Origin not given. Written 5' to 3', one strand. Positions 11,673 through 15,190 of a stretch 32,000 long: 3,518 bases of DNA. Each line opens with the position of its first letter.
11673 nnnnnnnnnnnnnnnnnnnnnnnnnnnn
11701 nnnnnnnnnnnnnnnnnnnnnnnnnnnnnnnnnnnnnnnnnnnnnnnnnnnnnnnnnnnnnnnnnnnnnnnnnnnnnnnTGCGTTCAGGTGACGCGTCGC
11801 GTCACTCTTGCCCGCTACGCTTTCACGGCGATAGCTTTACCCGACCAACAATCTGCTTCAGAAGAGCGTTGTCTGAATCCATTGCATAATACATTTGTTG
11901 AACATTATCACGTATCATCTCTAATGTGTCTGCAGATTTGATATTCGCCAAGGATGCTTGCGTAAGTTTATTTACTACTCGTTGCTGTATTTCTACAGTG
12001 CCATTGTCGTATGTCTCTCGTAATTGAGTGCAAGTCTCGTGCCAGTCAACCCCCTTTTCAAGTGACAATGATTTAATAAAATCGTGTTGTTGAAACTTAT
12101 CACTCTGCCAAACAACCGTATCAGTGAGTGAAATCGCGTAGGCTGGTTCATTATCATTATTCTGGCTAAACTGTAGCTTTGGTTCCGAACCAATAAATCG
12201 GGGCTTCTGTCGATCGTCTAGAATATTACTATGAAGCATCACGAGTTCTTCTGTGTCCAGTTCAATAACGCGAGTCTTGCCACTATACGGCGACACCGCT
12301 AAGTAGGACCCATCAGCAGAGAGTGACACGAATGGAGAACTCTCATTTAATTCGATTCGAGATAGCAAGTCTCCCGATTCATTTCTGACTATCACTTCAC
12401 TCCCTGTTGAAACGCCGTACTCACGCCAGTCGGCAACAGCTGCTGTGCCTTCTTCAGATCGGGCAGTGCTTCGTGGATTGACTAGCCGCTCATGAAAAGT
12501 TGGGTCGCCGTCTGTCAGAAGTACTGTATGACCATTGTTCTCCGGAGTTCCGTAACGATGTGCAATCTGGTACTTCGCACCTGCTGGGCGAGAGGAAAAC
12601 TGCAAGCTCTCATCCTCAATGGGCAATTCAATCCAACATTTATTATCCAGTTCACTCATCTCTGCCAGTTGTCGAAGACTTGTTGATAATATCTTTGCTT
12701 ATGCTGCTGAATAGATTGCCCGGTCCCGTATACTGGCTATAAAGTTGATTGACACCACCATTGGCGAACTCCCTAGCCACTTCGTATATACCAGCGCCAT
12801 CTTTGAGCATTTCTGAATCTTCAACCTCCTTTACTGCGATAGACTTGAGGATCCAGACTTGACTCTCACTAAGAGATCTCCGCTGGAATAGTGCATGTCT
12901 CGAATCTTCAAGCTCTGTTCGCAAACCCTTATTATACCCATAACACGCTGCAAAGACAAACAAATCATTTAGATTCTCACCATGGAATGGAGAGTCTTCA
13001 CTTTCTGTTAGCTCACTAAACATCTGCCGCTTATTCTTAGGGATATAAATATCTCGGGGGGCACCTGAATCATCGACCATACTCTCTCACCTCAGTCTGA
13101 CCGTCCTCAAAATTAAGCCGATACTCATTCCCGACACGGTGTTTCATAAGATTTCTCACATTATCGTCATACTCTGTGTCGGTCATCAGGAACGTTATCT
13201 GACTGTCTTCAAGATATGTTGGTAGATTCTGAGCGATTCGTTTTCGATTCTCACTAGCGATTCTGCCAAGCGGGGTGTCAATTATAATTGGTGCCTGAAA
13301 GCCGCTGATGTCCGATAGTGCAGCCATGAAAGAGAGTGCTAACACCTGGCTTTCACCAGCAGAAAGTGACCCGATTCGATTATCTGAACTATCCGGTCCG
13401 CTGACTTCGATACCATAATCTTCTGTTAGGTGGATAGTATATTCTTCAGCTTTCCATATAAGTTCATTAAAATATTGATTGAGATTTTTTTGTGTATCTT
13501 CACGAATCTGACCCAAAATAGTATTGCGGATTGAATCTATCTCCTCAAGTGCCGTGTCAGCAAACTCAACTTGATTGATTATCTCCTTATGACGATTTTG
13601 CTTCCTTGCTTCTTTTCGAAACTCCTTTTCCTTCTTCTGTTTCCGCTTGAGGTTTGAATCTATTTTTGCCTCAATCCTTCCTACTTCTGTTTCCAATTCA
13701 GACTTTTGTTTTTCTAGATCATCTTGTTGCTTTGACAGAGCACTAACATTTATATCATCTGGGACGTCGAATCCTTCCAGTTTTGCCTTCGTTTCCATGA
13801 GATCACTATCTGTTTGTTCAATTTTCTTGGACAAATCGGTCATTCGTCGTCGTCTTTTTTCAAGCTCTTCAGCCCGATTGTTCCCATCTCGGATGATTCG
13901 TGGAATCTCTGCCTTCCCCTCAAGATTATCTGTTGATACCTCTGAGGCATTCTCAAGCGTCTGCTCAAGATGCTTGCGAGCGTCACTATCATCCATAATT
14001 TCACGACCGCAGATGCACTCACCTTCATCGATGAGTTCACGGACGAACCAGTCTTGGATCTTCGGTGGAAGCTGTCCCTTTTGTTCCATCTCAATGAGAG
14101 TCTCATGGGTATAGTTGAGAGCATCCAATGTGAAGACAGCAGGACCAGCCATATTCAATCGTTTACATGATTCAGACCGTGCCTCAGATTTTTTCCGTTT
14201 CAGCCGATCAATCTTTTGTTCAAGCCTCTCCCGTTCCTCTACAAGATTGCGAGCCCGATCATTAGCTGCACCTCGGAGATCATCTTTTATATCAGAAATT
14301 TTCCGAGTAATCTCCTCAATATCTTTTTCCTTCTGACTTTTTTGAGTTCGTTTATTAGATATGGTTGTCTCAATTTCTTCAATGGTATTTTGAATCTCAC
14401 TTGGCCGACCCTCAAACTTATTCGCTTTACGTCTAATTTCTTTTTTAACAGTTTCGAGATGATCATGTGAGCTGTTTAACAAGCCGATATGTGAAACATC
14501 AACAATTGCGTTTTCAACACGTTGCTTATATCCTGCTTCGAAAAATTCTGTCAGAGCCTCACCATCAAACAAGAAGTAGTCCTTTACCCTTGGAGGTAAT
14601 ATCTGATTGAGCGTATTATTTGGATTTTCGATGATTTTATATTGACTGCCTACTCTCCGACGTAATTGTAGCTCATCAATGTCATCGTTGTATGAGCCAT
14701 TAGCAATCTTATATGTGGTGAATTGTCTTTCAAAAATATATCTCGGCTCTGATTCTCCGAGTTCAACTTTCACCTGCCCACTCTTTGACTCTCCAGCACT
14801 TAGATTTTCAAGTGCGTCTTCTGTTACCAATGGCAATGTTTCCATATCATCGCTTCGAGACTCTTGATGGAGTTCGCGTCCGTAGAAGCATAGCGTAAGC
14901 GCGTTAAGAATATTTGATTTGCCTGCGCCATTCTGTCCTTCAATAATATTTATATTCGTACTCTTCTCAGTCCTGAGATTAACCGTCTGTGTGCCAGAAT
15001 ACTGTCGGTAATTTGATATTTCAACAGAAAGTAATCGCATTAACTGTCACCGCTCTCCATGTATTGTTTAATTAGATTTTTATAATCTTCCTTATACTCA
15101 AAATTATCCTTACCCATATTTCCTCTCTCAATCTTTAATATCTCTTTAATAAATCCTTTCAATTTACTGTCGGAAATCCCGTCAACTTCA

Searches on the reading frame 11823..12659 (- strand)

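Call 5: search_protein_families(library=pfam, proteins=[window:11823-12659:-], max_evalue=0.001)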
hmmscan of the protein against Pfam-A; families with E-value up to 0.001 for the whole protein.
window:11823-12659:- (278 aa): 0 families

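Call 8: search_protein_families(library=padloc, proteins=[window:11823-12659:-], max_evalue=0.001)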
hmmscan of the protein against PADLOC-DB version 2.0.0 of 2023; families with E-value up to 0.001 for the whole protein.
window:11823-12659:- (278 aa): 0 families

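Call 9: search_protein_families(library=ncbifam, proteins=[window:11823-12659:-], max_evalue=0.001)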
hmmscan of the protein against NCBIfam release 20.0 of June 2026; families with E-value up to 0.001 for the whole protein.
window:11823-12659:- (278 aa): 0 families

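Call 21: search_protein_families(library=pfam, proteins=[window:11823-12659:-], max_evalue=10)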
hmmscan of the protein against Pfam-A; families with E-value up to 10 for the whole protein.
window:11823-12659:- (278 aa): 3 families
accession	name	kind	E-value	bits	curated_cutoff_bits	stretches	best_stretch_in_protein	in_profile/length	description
PF03564.21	DUF1759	-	0.034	14.6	25.4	1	204-268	54-117/148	Protein of unknown function (DUF1759)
PF01568.27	Molydop_binding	-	0.12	12.9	26.8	1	76-106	37-67/110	Molydopterin dinucleotide binding domain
PF06291.16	Lambda_Bor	-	0.16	12.5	25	1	189-234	16-59/75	Bor protein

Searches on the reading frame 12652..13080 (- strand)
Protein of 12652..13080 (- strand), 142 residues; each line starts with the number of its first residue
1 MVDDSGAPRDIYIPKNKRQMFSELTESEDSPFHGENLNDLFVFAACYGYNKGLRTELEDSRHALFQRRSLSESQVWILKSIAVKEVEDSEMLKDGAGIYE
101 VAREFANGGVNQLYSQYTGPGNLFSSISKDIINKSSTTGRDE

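Call 5: search_protein_families(library=pfam, proteins=[window:12652-13080:-], max_evalue=0.001)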
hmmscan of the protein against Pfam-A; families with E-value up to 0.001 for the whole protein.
window:12652-13080:- (142 aa): 0 families

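Call 8: search_protein_families(library=padloc, proteins=[window:12652-13080:-], max_evalue=0.001)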
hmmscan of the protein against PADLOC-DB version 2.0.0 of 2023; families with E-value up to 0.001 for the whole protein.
window:12652-13080:- (142 aa): 0 families

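Call 9: search_protein_families(library=ncbifam, proteins=[window:12652-13080:-], max_evalue=0.001)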
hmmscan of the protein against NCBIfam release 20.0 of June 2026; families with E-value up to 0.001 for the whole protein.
window:12652-13080:- (142 aa): 1 family
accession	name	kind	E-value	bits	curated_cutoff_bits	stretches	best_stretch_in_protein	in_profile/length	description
TIGR04062.1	dnd_assoc_4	equivalog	1.4e-11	44.8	74.25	1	11-120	3-120/151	DNA phosphorothioation-associated protein 4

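Call 21: search_protein_families(library=pfam, proteins=[window:12652-13080:-], max_evalue=10)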
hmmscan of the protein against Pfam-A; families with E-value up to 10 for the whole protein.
window:12652-13080:- (142 aa): 0 families

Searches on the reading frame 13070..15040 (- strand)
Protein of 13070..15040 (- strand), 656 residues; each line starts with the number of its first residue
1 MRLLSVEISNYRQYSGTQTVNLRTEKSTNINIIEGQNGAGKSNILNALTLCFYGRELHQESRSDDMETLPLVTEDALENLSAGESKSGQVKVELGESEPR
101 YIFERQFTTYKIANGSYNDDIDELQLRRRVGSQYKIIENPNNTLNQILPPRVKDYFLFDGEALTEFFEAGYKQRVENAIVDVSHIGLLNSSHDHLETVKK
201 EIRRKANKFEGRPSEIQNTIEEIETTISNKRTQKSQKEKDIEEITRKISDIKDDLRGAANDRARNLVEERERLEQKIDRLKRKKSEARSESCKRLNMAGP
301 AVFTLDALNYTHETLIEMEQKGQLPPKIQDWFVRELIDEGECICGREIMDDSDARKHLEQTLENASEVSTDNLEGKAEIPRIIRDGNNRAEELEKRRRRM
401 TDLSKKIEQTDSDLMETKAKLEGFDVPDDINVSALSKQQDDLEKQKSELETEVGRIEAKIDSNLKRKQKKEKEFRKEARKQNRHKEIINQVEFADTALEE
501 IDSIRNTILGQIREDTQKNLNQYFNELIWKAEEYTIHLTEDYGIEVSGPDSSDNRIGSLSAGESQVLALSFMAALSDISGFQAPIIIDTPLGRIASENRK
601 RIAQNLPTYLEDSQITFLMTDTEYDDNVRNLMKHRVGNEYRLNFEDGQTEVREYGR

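Call 5: search_protein_families(library=pfam, proteins=[window:13070-15040:-], max_evalue=0.001)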
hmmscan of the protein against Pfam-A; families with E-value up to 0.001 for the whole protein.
window:13070-15040:- (656 aa): 4 families
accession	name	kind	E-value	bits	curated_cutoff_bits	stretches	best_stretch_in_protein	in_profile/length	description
PF13476.12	AAA_23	-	7.1e-12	46.8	27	1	5-255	1-200/201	AAA domain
PF02463.25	SMC_N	-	1.7e-07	31.4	40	1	5-113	4-100/220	RecF/RecN/SMC N terminal domain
PF13555.12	AAA_29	-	9.7e-05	22.5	27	1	4-56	2-50/61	P-loop containing region of AAA domain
PF13514.12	AAA_27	-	0.00019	21.6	22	1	1-59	1-57/206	AAA domain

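Call 8: search_protein_families(library=padloc, proteins=[window:13070-15040:-], max_evalue=0.001)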
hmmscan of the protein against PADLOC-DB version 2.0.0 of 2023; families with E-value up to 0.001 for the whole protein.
window:13070-15040:- (656 aa): 92 families (the best 25 are shown)
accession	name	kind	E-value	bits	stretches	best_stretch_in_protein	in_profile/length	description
PDLC02723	PbeC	-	4.6e-234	776.6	1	2-618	2-618/618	PbeC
PDLC02732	PbeC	-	7e-103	343.3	1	1-625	1-624/625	PbeC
PDLC02714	PbeC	-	5.4e-89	297.7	1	1-645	1-650/651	PbeC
PDLC02741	PbeC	-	2.1e-87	292.1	1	3-646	3-644/644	PbeC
PDLC02729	PbeC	-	1.4e-82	276.2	1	1-646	1-657/668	PbeC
PDLC02730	PbeC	-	2.6e-79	265.7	1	1-634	1-644/651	PbeC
PDLC02722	PbeC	-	7.3e-75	250.8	1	1-645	1-636/643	PbeC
PDLC02753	PbeC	-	9.8e-71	236.9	1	1-643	1-647/648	PbeC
PDLC02739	PbeC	-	3.1e-68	229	1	1-579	1-568/644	PbeC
PDLC02750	PbeC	-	1.6e-67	226.5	1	1-640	1-629/629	PbeC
PDLC02756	PbeC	-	1.3e-60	204.1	1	1-644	1-643/643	PbeC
PDLC02749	PbeC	-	1.6e-59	200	1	1-643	1-636/636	PbeC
PDLC02668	DndD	-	2e-59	200.2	1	1-651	1-653/659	DndD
PDLC02710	PbeC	-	1.1e-58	197.3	1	5-636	5-650/652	PbeC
PDLC02712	PbeC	-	2.9e-58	195.8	1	1-621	1-620/622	PbeC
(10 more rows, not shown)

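Call 9: search_protein_families(library=ncbifam, proteins=[window:13070-15040:-], max_evalue=0.001)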
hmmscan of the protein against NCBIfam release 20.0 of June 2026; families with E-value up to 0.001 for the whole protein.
window:13070-15040:- (656 aa): 14 families
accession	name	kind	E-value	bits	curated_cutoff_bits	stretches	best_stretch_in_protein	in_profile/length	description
TIGR03185.1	DNA_S_dndD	equivalog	1.1e-51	176.2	245.85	1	1-649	1-641/650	DNA sulfur modification protein DndD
NF045487.1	ASRP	equivalog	3.5e-21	75.5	300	2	194-604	164-577/593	archaea-specific SMC-related protein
NF053563.1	Rkd4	equivalog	9.7e-12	43.8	860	1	2-60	2-55/747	arcadin-4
NF003034.1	PRK03918.1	equivalog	1.6e-10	39.6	700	1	1-57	1-53/878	DNA double-strand break repair ATPase Rad50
TIGR02169.1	SMC_prok_A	equivalog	3.1e-10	38.4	729.4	0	196-287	403-496/1165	chromosome segregation protein SMC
NF002572.0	PRK02224.1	equivalog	2e-08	33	1087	1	1-60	1-55/888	DNA double-strand break repair ATPase Rad50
TIGR00618.1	sbcc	subfamily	5.9e-08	31.1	478.5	1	1-65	1-63/1043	exonuclease subunit SbcC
TIGR02168.1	SMC_prok_B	equivalog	1.2e-07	29.9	567.35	1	189-290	235-338/1181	chromosome segregation protein SMC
NF002244.0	PRK01156.1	equivalog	5.2e-07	28.1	847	0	27-55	22-50/895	DNA double-strand break repair ATPase Rad50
TIGR00611.2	recf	equivalog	5.9e-07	29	172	1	5-62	3-55/339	DNA replication/repair protein RecF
NF041035.1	Rad50_Halo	equivalog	6.7e-06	24.8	1000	0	1-57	1-52/883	DNA double-strand break repair ATPase Rad50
NF041034.1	Rad50_Sulf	equivalog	0.00015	19.8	1000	0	28-57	23-52/872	DNA double-strand break repair ATPase Rad50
NF038234.1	retron_eff_Eco8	equivalog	0.00017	20.4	250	1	1-61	1-54/679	retron Eco8 family effector endonuclease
NF045781.1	Spaf1101_AAA_ATP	equivalog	0.00066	18.2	475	1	310-590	479-743/836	Spaf_1101 family AAA-like ATPase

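Call 82: search_dna_similar(query=window:13070-15040:-, collection=plasmids, mode=protein, max_rows=15, rows=best)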
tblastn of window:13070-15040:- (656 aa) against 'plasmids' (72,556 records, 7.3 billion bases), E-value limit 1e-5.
Records with a match: 45; places in all: 51; records where one place covers at least 80% of the query: 26.
Best place of each record, by identity: <60% 45.
By first word of the organism name: Lactiplantibacillus 9; Rhizobium 5; Agrobacterium 2; Nonomuraea 2; Halobaculum 1; Halococcus 1; Haloprofundus 1; Natrinema 1; Halorhabdus 1; Candidatus 1; and 21 more.
By predicted mobility (MOB-suite, as given by PLSDB): non-mobilizable 24; conjugative 11; mobilizable 10.
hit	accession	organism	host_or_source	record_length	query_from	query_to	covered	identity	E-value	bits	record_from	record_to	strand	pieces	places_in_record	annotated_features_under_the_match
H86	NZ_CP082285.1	Halobaculum rubrum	sediment sample,sediment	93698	1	654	100%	42.1%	9e-162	521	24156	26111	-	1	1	AAA family ATPase | hypothetical protein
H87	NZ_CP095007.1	Halococcus dombrowskii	Direct from delivered sample,Rock salt ...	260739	1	654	100%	40.8%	1e-157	509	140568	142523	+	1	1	AAA family ATPase | hypothetical protein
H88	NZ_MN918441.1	Haloprofundus sp. MHR1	-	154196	1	651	99%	39.6%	3e-144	471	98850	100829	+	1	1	AAA family ATPase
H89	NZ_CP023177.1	Lactiplantibacillus plantarum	Drosophila melanogaster Oregon-R ...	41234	1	652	99%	24.8%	4e-26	122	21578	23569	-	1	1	AAA family ATPase | hypothetical protein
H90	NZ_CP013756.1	Lactiplantibacillus plantarum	Drosophila melanogaster,liquid ...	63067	1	652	99%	24.8%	4e-26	122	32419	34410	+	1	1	AAA family ATPase | hypothetical protein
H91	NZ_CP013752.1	Lactiplantibacillus plantarum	Drosophila melanogaster,liquid ...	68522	1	652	99%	24.8%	4e-26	122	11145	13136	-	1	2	AAA family ATPase | hypothetical protein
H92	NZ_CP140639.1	Rhizobium indigoferae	Indigofera amblyantha,Pure culture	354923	1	642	98%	24.7%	5e-37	156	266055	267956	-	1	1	AAA family ATPase | hypothetical protein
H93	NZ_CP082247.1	Natrinema sp. SYSU A 869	cell culture,salt lake sediment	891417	1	652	99%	24.2%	5e-37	156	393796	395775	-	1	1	AAA family ATPase | hypothetical protein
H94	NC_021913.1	Halorhabdus tiamatea SARL4B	-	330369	1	647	99%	24.3%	3e-37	157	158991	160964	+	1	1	AAA family ATPase | hypothetical protein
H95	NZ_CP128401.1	Candidatus Chlorohelix allophototropha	Single colony of Candidatus Chlorohelix ...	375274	1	652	99%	23.8%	7e-20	102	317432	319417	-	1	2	dndD: DNA sulfur modification protein DndD | dndC: DNA phosphorothioation system sulfurtransferase DndC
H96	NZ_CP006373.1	Aureimonas sp. AU20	-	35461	1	646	98%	23.6%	2e-17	95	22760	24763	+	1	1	dndD: DNA sulfur modification protein DndD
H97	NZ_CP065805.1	Lactiplantibacillus plantarum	Sichuan pickle,whole organism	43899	1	651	99%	23.4%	7e-24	115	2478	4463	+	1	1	AAA family ATPase | hypothetical protein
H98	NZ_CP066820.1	Lactiplantibacillus plantarum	cell culture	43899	1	651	99%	23.4%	7e-24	115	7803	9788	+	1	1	AAA family ATPase | hypothetical protein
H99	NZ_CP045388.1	Ruegeria sp. THAF33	pure culture,Surface of a polyethylene ...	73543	1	653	100%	23.3%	4e-39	162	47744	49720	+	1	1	AAA family ATPase | hypothetical protein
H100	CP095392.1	Natribaculum breve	cell culture,saline soil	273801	1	626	95%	24.1%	4e-20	103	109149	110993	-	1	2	record has no annotation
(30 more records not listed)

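Call 83: get_annotated_region(hit=H86, flank=12000)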
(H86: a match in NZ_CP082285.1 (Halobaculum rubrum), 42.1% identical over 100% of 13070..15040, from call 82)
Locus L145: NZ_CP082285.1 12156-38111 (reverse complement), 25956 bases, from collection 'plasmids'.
description: Halobaculum rubrum strain C46 plasmid unnamed1, complete sequence
organism: Halobaculum rubrum (NCBI taxid 2872158)
taxonomy: Archaea; Euryarchaeota; Halobacteria; Halobacteriales; Haloferacaceae; Halobaculum; Halobaculum rubrum
host: -; source: sediment sample,sediment; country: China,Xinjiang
typing (MOB-suite, as given by PLSDB): non-mobilizable
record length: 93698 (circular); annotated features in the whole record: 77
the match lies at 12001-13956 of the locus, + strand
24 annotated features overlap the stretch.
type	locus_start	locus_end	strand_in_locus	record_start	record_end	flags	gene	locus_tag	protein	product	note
CDS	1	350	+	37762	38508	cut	-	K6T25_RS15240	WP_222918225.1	hypothetical protein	-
CDS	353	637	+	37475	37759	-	-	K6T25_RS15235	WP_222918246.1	hypothetical protein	-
CDS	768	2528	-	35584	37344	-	-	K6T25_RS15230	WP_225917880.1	hypothetical protein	-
CDS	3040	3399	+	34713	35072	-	-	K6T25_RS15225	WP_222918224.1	helix-turn-helix domain-containing protein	-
CDS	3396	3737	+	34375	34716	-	-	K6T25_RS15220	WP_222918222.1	PemK-like protein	-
CDS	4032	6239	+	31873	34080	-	-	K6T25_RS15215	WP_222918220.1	type B DNA-directed DNA polymerase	-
CDS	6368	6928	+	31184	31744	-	-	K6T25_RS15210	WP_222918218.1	hypothetical protein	-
CDS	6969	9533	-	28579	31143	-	-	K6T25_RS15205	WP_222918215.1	HNH endonuclease signature motif containing protein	-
CDS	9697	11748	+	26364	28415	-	-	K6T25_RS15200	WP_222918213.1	DEAD/DEAH box helicase family protein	-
CDS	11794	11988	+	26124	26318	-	-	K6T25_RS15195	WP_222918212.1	hypothetical protein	-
CDS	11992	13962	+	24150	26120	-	-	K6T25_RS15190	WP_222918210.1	AAA family ATPase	GO:0006302 - double-strand break repair [Evidence IEA]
CDS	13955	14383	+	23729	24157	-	-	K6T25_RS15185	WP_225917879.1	hypothetical protein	-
CDS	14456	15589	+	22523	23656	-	-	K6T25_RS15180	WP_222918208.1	hypothetical protein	-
CDS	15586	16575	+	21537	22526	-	-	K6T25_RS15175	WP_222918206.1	hypothetical protein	-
CDS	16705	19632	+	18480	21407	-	-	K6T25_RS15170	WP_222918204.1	DNA methyltransferase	GO:0006306 - DNA methylation [Evidence IEA]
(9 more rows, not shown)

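Call 84: get_annotated_region(hit=H87, flank=12000)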
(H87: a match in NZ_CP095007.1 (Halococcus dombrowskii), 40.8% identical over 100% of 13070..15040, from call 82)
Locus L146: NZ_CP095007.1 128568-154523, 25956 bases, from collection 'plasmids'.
description: Halococcus dombrowskii strain H4 plasmid unnamed2, complete sequence
organism: Halococcus dombrowskii (NCBI taxid 179637)
taxonomy: Archaea; Euryarchaeota; Halobacteria; Halobacteriales; Halococcaceae; Halococcus; Halococcus dombrowskii
host: -; source: Direct from delivered sample,Rock salt from Permian period; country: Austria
typing (MOB-suite, as given by PLSDB): non-mobilizable
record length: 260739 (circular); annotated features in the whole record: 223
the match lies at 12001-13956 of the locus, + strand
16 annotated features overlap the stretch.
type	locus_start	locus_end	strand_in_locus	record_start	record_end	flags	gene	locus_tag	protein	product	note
CDS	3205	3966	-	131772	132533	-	nucS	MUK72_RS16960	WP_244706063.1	endonuclease NucS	-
CDS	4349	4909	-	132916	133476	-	-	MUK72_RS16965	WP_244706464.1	TATA-box-binding protein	-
CDS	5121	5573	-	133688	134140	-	-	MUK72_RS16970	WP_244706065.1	helix-turn-helix domain-containing protein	-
CDS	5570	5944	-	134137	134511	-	-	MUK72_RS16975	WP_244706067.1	DUF6516 family protein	-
CDS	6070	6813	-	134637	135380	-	-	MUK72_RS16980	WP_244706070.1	class I SAM-dependent methyltransferase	-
CDS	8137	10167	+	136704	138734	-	-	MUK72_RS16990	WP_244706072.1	DEAD/DEAH box helicase family protein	-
CDS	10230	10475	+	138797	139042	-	-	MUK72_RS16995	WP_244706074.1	hypothetical protein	-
CDS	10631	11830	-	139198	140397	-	-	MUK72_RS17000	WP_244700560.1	transposase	-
CDS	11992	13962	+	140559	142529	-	-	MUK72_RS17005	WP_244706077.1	AAA family ATPase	GO:0006302 - double-strand break repair [Evidence IEA]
CDS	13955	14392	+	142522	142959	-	-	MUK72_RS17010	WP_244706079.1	hypothetical protein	-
CDS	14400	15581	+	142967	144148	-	-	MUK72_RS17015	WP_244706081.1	hypothetical protein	-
CDS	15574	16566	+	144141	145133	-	-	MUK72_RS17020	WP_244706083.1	hypothetical protein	-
CDS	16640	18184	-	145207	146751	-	-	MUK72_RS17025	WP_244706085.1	site-specific DNA-methyltransferase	GO:0009307 - DNA restriction-modification system [Evidence IEA]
CDS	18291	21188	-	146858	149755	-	-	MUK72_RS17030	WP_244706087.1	DNA methyltransferase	GO:0006306 - DNA methylation [Evidence IEA]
CDS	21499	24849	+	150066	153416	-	-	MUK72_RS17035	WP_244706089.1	PD-(D/E)XK nuclease family protein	-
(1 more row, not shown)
